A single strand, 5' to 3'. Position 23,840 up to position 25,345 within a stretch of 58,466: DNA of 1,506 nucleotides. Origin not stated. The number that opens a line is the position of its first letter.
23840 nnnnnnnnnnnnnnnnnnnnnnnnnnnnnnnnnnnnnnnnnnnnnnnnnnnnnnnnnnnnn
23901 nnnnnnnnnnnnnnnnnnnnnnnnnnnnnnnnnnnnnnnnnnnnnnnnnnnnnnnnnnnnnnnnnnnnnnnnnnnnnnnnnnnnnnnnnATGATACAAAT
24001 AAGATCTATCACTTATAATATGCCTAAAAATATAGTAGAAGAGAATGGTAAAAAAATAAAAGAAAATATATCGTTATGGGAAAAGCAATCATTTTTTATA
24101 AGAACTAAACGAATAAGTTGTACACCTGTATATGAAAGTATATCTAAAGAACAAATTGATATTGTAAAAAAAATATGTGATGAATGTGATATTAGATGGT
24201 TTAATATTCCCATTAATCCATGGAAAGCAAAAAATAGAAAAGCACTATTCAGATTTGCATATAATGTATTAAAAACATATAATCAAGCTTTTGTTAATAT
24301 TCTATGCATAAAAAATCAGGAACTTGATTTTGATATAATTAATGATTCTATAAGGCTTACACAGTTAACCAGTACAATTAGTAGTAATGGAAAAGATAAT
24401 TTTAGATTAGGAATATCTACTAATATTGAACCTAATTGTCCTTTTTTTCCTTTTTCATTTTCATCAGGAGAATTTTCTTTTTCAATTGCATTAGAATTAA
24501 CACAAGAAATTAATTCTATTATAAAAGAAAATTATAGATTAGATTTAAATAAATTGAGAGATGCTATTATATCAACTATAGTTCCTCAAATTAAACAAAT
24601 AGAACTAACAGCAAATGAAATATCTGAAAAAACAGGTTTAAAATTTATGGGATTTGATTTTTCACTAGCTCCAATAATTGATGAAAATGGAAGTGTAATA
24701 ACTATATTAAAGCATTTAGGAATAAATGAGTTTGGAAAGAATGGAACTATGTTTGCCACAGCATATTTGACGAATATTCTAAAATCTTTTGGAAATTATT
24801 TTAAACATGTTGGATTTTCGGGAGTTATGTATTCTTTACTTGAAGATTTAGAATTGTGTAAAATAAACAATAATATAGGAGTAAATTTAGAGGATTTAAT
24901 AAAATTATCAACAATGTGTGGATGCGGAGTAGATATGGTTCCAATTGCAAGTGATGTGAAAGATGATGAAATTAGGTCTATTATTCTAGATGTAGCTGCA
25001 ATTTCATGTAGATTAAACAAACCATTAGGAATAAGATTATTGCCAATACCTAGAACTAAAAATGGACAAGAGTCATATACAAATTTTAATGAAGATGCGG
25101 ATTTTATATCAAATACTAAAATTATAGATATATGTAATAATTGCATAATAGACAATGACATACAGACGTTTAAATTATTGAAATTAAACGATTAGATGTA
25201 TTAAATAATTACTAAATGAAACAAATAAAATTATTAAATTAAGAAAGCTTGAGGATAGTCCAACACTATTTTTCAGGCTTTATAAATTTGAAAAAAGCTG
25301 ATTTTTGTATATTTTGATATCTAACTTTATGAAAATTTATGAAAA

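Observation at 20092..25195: Candidate new CDP-activated phospho-substituent pathway: TagF-like transferase, LicC-like cytidylyltransferase fused to a ParB/Srx domain, and DUF711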

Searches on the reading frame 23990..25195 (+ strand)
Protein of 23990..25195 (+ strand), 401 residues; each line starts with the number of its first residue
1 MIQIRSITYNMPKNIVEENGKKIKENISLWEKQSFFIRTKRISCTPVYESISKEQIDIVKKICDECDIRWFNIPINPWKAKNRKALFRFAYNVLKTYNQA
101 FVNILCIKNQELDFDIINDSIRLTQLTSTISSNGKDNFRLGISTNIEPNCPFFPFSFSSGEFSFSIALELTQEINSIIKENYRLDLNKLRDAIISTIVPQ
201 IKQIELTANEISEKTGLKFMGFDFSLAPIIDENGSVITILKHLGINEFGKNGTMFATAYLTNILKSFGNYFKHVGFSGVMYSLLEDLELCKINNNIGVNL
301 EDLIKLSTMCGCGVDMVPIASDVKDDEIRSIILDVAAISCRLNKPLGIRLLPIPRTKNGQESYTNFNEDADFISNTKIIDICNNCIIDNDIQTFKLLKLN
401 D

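Call 3: search_protein_families(library=pfam, proteins=[window:23990-25195:+], max_evalue=0.01)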
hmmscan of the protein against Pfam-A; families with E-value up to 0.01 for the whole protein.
window:23990-25195:+ (401 aa): 1 family
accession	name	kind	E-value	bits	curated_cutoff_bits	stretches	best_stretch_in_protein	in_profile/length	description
PF05167.17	DUF711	-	1.2e-56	192.8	25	1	11-361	34-403/413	Uncharacterised ACR (DUF711)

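Call 4: search_protein_families(library=ncbifam, proteins=[window:23990-25195:+], max_evalue=0.01)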
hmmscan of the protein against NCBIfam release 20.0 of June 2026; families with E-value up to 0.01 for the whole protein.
window:23990-25195:+ (401 aa): 1 family
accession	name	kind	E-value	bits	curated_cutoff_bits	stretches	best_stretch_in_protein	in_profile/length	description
NF003700.0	PRK05313.1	equivalog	7.6e-34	117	440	1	109-361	154-413/452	hypothetical protein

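Call 6: search_solved_structures(query=window:23990-25195:+, max_evalue=0.1, show_alignments=1)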
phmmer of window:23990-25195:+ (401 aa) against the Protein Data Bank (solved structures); distinct sequences matched with E-value up to 0.1: 1.
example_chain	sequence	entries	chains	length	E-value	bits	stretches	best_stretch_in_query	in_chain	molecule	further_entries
2ha9_A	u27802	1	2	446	5.5e-15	58.3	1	119-357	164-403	UPF0210 protein SP0239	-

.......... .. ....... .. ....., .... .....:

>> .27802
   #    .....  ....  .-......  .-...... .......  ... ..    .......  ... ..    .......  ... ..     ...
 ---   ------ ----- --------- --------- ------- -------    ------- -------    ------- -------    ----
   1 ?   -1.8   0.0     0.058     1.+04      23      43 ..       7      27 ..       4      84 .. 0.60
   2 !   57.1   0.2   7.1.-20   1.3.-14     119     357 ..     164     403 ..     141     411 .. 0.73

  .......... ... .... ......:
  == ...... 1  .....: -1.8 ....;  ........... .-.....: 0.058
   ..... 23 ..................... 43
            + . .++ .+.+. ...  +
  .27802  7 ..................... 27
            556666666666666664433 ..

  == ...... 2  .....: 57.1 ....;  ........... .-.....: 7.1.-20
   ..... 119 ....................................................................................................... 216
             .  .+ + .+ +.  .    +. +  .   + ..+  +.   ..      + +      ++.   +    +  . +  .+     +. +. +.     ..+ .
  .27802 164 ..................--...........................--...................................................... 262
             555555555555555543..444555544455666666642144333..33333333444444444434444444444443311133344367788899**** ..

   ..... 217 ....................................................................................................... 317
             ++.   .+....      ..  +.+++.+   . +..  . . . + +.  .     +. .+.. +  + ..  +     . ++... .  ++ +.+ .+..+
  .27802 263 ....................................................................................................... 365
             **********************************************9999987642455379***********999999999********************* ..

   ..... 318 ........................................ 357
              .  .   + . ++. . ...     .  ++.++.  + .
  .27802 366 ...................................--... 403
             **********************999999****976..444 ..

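Call 28: find_homologous_proteins(query=window:23990-25195:+, max_evalue=0.00001)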
Query window:23990-25195:+ (401 aa): 385 proteins with E <= 0.00001 among 4686 candidates; the best 120 are listed.
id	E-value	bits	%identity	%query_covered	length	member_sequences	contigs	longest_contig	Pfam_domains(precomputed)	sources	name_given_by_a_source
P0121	2.4e-263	891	100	100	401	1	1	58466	PF05167.18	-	-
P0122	3.3e-196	670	75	100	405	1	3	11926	PF05167.18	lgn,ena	-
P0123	3.2e-150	518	59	99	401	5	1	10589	PF05167.18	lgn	-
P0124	3.2e-149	515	58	100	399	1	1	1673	PF05167.18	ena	-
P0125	9.5e-144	497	59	100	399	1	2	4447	PF05167.18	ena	-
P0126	1.9e-143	496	58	97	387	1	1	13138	PF05167.18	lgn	-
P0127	3.9e-143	495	59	100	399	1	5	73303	PF05167.18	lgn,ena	-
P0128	4.8e-143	495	59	100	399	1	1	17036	PF05167.18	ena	-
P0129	5.5e-143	495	59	100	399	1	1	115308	PF05167.18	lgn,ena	-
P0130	6.5e-143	494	59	100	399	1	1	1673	PF05167.18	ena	-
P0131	6.9e-143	494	59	100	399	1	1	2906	PF05167.18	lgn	-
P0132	8.0e-143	494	59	100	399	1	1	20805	PF05167.18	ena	-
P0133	8.0e-143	494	59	100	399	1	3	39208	PF05167.18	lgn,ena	-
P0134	8.5e-143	494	59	100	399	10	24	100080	PF05167.18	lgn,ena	-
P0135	8.5e-143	494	59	100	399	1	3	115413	PF05167.18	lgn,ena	-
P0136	1.0e-142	494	59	100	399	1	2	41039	PF05167.18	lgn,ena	-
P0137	1.2e-142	493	59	100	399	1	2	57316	PF05167.18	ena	-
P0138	1.2e-142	493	59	100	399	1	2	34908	PF05167.18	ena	-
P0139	1.2e-142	493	59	100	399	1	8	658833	PF05167.18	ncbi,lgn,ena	-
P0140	1.4e-142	493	58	100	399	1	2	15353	PF05167.18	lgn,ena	-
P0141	1.9e-142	493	58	100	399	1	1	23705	PF05167.18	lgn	-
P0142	2.4e-142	492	59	100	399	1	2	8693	PF05167.18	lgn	-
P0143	2.7e-142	492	58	100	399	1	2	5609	PF05167.18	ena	-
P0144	3.0e-142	492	59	100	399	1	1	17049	PF05167.18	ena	-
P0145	3.5e-142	492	59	100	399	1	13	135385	PF05167.18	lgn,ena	-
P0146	3.6e-142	492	59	100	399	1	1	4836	PF05167.18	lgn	-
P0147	3.7e-142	492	58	100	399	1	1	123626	PF05167.18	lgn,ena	-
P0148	5.4e-142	491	58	100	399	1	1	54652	PF05167.18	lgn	-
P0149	5.6e-142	491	58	100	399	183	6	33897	PF05167.18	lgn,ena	-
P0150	6.6e-142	491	59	100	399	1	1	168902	PF05167.18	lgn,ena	-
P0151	7.0e-142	491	58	100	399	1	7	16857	PF05167.18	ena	-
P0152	9.6e-142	490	58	100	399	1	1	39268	PF05167.18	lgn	-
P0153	1.1e-141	490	59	100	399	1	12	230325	PF05167.18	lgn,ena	-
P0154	1.2e-141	490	58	100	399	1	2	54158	PF05167.18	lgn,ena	-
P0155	1.3e-141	490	57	100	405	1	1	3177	PF05167.18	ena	-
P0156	1.4e-141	490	59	100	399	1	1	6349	PF05167.18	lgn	-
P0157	1.5e-141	490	59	100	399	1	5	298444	PF05167.18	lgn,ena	-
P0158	1.6e-141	490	59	100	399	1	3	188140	PF05167.18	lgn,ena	-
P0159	1.8e-141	490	59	100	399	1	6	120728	PF05167.18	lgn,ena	-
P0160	1.9e-141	489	58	100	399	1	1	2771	PF05167.18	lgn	-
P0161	3.5e-141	489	59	100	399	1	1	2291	PF05167.18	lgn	-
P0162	3.5e-141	489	57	100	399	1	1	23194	PF05167.18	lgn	-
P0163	8.0e-141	487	59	100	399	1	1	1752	PF05167.18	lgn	-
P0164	1.0e-140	487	54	99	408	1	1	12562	PF05167.18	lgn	-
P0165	1.7e-140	486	59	100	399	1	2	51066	PF05167.18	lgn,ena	-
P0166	6.3e-140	484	58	100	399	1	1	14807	PF05167.18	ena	-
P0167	5.4e-137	475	53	97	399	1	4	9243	PF05167.18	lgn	-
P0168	1.3e-136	474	56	96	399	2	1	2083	PF05167.18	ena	-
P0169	1.4e-136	473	53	97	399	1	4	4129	PF05167.18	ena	-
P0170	2.0e-136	473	53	97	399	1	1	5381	PF05167.18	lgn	-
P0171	1.4e-135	470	57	98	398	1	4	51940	PF05167.18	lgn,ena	-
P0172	3.1e-133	462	53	96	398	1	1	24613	PF05167.18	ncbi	-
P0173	7.7e-133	461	52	97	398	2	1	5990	PF05167.18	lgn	-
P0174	8.9e-133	461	54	95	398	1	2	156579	PF05167.18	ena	-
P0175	1.4e-132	460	53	99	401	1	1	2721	PF05167.18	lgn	-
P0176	2.9e-132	459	53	96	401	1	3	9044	PF05167.18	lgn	-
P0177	3.7e-132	459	52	100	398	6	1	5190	PF05167.18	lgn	-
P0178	7.1e-132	458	55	96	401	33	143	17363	PF05167.18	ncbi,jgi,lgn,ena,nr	ncbi:MAG: DUF711 family protein [Flavonifractor sp.]|jgi:hypothetical protein|nr:DUF711 family prote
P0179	1.2e-131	457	55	93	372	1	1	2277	PF05167.18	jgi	jgi:uncharacterized protein (UPF0210 family)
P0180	1.2e-131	457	54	96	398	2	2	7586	PF05167.18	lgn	-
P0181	2.4e-131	456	57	99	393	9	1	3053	PF05167.18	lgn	-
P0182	6.8e-131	455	52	97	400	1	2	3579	PF05167.18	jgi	-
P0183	1.0e-130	454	54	100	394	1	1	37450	PF05167.18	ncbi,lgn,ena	-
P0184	2.4e-130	453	54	95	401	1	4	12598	PF05167.18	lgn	-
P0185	2.4e-130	453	53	96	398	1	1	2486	PF05167.18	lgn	-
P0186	6.4e-130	452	52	95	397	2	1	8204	PF05167.18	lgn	-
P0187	6.9e-130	451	51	98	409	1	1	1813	PF05167.18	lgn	-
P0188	7.0e-130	451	54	96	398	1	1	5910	PF05167.18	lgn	-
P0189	7.6e-130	451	54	95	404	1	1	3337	PF05167.18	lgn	-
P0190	2.0e-129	450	52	98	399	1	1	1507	PF05167.18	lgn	-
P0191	3.5e-129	449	53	95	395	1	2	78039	PF05167.18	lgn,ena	-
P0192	6.1e-129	448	54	95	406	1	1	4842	PF05167.18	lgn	-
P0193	8.6e-129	448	55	95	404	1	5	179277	PF05167.18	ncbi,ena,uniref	ncbi:MAG: DUF711 family protein [Beduini sp.]|uniref:DUF711 family protein n=1 Tax=Beduini sp. TaxID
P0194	2.8e-128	446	53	95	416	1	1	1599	PF05167.18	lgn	-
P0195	3.1e-128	446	52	98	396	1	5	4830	PF05167.18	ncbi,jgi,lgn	jgi:hypothetical protein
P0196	3.2e-128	446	53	97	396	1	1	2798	PF05167.18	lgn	-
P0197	3.7e-128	446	53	96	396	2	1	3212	PF05167.18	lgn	-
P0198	4.0e-128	446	53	97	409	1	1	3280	PF05167.18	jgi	jgi:uncharacterized protein (UPF0210 family)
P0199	5.7e-128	445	53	99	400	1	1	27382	PF05167.18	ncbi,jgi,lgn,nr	ncbi:MAG: DUF711 family protein [Bacteroidales bacterium]|jgi:uncharacterized protein (UPF0210 famil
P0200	6.2e-128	445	53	95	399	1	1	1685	PF05167.18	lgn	-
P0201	8.0e-128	445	50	97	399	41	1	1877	PF05167.18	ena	-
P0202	1.0e-127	444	53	95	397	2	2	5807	PF05167.18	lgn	-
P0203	1.1e-127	444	54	96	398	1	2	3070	PF05167.18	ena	-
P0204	1.1e-127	444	53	97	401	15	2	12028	PF05167.18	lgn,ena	-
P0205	2.3e-127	443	53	94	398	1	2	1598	PF05167.18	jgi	-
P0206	2.6e-127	443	53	95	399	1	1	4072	PF05167.18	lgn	-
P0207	7.2e-127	442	53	99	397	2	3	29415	PF05167.18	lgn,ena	-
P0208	7.2e-127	442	52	98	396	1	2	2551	PF05167.18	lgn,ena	-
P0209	8.7e-127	441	54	95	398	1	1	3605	PF05167.18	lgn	-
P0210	1.1e-126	441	52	95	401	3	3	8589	PF05167.18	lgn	-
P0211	1.6e-126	440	53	99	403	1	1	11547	PF05167.18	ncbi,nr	ncbi:MAG: DUF711 family protein [Ruminococcus flavefaciens]|nr:DUF711 family protein [Ruminococcus f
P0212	1.6e-126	440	53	99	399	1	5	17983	PF05167.18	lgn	-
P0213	1.8e-126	440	53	97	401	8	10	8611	PF05167.18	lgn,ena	-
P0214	2.5e-126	440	54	95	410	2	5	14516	PF05167.18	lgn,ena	-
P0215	2.7e-126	440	53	99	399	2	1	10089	PF05167.18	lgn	-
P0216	3.1e-126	439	51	95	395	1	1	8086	PF05167.18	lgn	-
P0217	3.8e-126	439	54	99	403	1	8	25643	PF05167.18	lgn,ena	-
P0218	1.0e-125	438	53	95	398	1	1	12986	PF05167.18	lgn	-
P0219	2.9e-125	436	54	99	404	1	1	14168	PF05167.18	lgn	-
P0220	3.9e-125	436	53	100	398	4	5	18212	PF05167.18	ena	-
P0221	2.6e-124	433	53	99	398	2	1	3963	PF05167.18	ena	-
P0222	3.2e-124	433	53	95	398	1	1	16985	PF05167.18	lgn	-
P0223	7.8e-124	432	52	96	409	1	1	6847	PF05167.18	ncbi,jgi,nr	ncbi:MAG: DUF711 family protein [Prevotellaceae bacterium]|jgi:uncharacterized protein (UPF0210 fami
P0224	8.1e-124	431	52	99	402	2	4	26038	PF05167.18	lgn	-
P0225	1.4e-123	431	54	95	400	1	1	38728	PF05167.18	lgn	-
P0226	1.5e-123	431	52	95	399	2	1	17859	PF05167.18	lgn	-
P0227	1.7e-123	430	52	95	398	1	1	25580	PF05167.18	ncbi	-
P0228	2.0e-123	430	52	97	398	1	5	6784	PF05167.18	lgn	-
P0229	3.9e-123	429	51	97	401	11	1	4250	PF05167.18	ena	-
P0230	4.7e-123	429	53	96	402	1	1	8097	PF05167.18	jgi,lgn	jgi:uncharacterized protein (UPF0210 family)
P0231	9.9e-123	428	51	96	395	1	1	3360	PF05167.18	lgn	-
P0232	1.7e-122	427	52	95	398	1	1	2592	PF05167.18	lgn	-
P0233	1.8e-122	427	51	97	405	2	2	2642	PF05167.18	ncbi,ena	-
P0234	4.4e-122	426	52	95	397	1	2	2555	PF05167.18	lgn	-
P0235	9.6e-122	425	55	88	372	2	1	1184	PF05167.18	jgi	jgi:hypothetical protein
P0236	1.3e-121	424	53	96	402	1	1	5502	PF05167.18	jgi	jgi:uncharacterized protein (UPF0210 family)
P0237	1.6e-121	424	50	96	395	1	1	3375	PF05167.18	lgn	-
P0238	2.2e-121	423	52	95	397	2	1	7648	PF05167.18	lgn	-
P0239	2.4e-121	423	52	95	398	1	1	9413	PF05167.18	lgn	-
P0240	3.7e-121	423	63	77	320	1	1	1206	PF05167.18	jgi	-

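Call 29: find_encoding_contigs(protein=P0139, flank=10000, max_places=2)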
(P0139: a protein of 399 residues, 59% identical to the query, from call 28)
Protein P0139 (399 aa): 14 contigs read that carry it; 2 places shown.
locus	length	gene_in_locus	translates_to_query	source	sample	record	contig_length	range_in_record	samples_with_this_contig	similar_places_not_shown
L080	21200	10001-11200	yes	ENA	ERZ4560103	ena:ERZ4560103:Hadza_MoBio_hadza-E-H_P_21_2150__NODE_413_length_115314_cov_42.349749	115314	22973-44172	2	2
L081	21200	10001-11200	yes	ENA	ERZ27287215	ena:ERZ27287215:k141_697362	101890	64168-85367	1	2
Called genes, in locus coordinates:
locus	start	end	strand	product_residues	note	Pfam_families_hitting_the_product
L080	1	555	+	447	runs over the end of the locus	PF13393:tRNA-synt_His, PF00587:tRNA-synt_2b, PF03129:HGTP_anticodon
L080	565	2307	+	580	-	PF01336:tRNA_anti-codon, PF00152:tRNA-synt_2, PF01409:tRNA-synt_2d (faint), PF02938:GAD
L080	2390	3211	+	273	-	PF01171:ATP_bind_3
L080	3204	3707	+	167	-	-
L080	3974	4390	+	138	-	PF01029:NusB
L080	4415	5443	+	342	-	PF01757:Acyl_transf_3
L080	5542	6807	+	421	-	PF13742:tRNA_anti_2, PF01336:tRNA_anti-codon, PF02601:Exonuc_VII_L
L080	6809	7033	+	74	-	PF02609:Exonuc_VII_S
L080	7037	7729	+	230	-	PF05704:Caps_synth, PF12919:TcdA_TcdB (faint), PF04488:Gly_transf_sug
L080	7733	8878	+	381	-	PF04464:Glyphos_transf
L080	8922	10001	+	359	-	PF02195:ParB_N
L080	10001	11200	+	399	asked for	PF05167:DUF711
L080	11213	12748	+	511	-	-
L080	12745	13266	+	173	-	PF25084:LbH_EIF2B (weak), PF25087:GMPPB_C (faint), PF00132:Hexapep, PF14602:Hexapep_2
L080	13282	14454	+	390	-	PF00535:Glycos_transf_2, PF13641:Glyco_tranf_2_3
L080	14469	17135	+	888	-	PF13425:O-antigen_lig, PF00534:Glycos_transf_1, PF13692:Glyco_trans_1_4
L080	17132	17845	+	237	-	PF03808:Glyco_tran_WecG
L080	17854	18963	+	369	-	PF02350:Epimerase_2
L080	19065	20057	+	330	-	PF13180:PDZ_2, PF17820:PDZ_6 (faint), PF05580:Peptidase_S55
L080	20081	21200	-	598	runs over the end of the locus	PF13522:GATase_6, PF13537:GATase_7, PF01380:SIS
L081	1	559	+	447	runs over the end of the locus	PF13393:tRNA-synt_His, PF00587:tRNA-synt_2b, PF03129:HGTP_anticodon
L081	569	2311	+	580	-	PF01336:tRNA_anti-codon, PF00152:tRNA-synt_2, PF01409:tRNA-synt_2d (faint), PF02938:GAD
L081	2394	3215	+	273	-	PF01171:ATP_bind_3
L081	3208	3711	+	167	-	-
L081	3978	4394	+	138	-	PF01029:NusB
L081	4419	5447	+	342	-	PF01757:Acyl_transf_3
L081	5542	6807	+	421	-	PF13742:tRNA_anti_2, PF01336:tRNA_anti-codon, PF02601:Exonuc_VII_L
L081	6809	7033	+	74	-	PF02609:Exonuc_VII_S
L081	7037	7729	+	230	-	PF05704:Caps_synth, PF12919:TcdA_TcdB (faint), PF04488:Gly_transf_sug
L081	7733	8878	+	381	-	PF04464:Glyphos_transf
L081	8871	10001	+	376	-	PF00483:NTP_transferase (weak), PF12804:NTP_transf_3, PF02195:ParB_N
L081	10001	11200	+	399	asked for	PF05167:DUF711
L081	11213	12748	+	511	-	-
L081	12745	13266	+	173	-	PF25084:LbH_EIF2B (weak), PF25087:GMPPB_C (faint), PF00132:Hexapep, PF14602:Hexapep_2 (weak)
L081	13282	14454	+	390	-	PF00535:Glycos_transf_2, PF13641:Glyco_tranf_2_3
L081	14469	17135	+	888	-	PF13425:O-antigen_lig, PF20706:GT4-conflict (weak), PF00534:Glycos_transf_1, PF13692:Glyco_trans_1_4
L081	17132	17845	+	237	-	PF03808:Glyco_tran_WecG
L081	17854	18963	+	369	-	PF02350:Epimerase_2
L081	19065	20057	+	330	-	PF13180:PDZ_2, PF17820:PDZ_6 (faint), PF05580:Peptidase_S55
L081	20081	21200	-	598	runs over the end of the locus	PF13522:GATase_6, PF13537:GATase_7, PF01380:SIS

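Call 40: search_protein_families(library=pfam, proteins=[L081:11213-12748:+], max_evalue=0.01)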
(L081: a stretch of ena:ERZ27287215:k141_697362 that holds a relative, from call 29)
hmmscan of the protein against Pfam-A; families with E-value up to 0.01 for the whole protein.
L081:11213-12748:+ (511 aa): 0 families

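Call 41: search_protein_families(library=ncbifam, proteins=[L081:11213-12748:+], max_evalue=0.001)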
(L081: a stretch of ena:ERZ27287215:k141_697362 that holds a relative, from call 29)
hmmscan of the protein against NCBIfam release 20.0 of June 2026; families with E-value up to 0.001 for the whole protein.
L081:11213-12748:+ (511 aa): 0 families

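Call 51: search_dna_similar(query=window:23990-25195:+, collection=plasmids, mode=protein, max_evalue=0.001, max_rows=25)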
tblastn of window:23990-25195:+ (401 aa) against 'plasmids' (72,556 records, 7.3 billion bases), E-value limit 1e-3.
Records with a match: 28; places in all: 28; records where one place covers at least 80% of the query: 0.
Best place of each record, by identity: <60% 28.
By first word of the organism name: Enterococcus 18; Listeria 3; Neisseria 2; Subdoligranulum 1; Peptoclostridium 1; Limosilactobacillus 1; Aerococcus 1; Chondrinema 1.
By predicted mobility (MOB-suite, as given by PLSDB): conjugative 16; non-mobilizable 11; mobilizable 1.
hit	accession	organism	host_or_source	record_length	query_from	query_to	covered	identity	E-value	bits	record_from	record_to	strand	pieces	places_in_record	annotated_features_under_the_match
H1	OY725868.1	Subdoligranulum variabile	-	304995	183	359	44%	30.9%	2e-10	70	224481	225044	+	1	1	record has no annotation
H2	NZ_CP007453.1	Peptoclostridium acidaminophilum DSM 3953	black mud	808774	205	359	39%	33.8%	6e-13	78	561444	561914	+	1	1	PFL family protein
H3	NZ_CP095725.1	Listeria innocua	Homo sapiens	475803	205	359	39%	33.1%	2e-13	80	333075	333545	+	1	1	PFL family protein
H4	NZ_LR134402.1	Listeria monocytogenes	Homo sapiens,Vein blood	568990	205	359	39%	33.1%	2e-13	80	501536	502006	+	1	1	PFL family protein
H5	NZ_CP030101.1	Listeria monocytogenes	Environment,water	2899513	205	359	39%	33.1%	2e-13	80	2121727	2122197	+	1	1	none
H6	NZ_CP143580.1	Enterococcus faecalis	Homo sapiens,bacterial isolate,sonicate ...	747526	205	359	39%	32.5%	2e-11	73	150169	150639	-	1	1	PFL family protein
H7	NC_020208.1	Enterococcus faecium ATCC 8459 = NRRL B-2354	milk and dairy utensils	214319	205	359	39%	32.5%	4e-11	72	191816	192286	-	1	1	PFL family protein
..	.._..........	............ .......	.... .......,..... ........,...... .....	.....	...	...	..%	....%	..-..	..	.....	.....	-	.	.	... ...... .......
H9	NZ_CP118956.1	Enterococcus faecium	Type strain bacterial culture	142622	205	359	39%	32.5%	4e-11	72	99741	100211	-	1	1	PFL family protein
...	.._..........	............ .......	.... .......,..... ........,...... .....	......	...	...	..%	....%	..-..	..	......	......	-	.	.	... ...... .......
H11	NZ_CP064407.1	Enterococcus faecium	Homo sapiens,Rectal Swab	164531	205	359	39%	32.5%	4e-11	72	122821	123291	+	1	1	PFL family protein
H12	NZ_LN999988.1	Enterococcus faecium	-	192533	205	359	39%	32.5%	5e-11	72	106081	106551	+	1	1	PFL family protein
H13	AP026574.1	Enterococcus faecium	Homo sapiens,stool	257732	205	359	39%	32.5%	5e-11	72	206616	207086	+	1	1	UPF0210 protein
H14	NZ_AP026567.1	Enterococcus faecium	-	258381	205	359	39%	32.5%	5e-11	72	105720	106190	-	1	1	PFL family protein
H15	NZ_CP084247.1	Enterococcus lactis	goat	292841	205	359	39%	32.5%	5e-11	72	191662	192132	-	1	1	PFL family protein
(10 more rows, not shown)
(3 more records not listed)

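Call 53: get_annotated_region(hit=H3, flank=3000)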
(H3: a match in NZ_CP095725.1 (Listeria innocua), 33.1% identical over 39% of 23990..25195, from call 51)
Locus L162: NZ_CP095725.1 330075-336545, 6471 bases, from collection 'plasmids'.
description: Listeria innocua strain 2010L-2059 plasmid unnamed, complete sequence
organism: Listeria innocua (NCBI taxid 1642)
taxonomy: Bacteria; Bacillota; Bacilli; Bacillales; Listeriaceae; Listeria; Listeria innocua
host: -; source: Homo sapiens; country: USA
typing (MOB-suite, as given by PLSDB): non-mobilizable
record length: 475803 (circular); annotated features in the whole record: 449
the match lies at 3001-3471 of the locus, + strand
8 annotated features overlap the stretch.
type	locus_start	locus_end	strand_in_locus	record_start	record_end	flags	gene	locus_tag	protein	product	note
CDS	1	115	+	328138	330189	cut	-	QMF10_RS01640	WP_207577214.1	cellulose biosynthesis cyclic di-GMP-binding regulatory protein BcsB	GO:0006011 - UDP-glucose metabolic process [Evidence IEA]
CDS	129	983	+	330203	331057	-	-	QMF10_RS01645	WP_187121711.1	diguanylate cyclase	-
CDS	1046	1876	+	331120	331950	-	-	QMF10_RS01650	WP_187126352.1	methyltransferase domain-containing protein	-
CDS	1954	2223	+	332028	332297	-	-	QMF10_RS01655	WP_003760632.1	ACT domain-containing protein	-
CDS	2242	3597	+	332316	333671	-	-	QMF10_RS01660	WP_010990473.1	PFL family protein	-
CDS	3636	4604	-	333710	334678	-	-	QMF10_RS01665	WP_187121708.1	LacI family DNA-binding transcriptional regulator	-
CDS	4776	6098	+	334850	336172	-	-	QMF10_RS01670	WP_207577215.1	6-phospho-beta-glucosidase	GO:0005975 - carbohydrate metabolic process [Evidence IEA]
CDS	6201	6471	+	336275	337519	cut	-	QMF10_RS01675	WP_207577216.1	Zn-dependent hydrolase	-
